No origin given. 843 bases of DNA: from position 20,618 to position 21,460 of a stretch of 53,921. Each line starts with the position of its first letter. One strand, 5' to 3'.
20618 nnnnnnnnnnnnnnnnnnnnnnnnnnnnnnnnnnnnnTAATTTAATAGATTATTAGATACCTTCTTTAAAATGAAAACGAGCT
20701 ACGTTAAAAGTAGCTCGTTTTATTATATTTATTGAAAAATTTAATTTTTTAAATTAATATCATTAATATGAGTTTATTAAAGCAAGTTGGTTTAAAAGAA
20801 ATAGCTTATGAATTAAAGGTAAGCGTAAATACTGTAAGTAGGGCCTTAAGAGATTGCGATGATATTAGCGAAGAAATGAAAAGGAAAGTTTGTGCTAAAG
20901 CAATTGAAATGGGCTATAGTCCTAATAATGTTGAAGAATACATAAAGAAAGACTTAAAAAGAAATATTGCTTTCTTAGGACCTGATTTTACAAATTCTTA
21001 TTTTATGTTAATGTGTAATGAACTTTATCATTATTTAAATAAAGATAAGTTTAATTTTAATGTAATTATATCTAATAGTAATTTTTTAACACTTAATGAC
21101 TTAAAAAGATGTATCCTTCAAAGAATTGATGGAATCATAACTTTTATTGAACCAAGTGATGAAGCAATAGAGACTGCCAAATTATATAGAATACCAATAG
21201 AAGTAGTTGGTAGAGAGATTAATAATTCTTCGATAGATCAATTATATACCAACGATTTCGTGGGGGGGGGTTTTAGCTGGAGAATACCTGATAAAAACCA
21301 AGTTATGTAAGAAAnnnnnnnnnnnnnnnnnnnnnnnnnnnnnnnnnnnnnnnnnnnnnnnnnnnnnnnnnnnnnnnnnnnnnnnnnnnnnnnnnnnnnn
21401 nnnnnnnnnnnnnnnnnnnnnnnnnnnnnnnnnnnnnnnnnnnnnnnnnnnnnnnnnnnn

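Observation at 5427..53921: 48-kb lipoprotein-anchored glycan-utilisation super-locus with PUL-like logic but no SusC/D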

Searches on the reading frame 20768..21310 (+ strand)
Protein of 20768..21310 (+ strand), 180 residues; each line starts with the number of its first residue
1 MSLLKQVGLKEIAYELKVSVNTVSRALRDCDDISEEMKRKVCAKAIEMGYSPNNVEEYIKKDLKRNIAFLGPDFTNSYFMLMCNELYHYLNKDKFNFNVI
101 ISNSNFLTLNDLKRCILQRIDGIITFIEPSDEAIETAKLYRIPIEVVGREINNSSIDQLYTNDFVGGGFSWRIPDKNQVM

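Call 8: search_protein_families(library=pfam, proteins=[window:20768-21310:+], max_evalue=0.01)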
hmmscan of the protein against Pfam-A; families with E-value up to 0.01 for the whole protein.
window:20768-21310:+ (180 aa): 2 families
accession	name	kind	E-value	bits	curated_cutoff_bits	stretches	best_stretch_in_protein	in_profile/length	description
PF00356.27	LacI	-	2.6e-10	40.4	27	1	9-53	2-46/46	Bacterial regulatory proteins, lacI family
PF04967.18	HTH_10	-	0.0032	17.7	23.1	0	5-28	22-45/53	HTH DNA binding domain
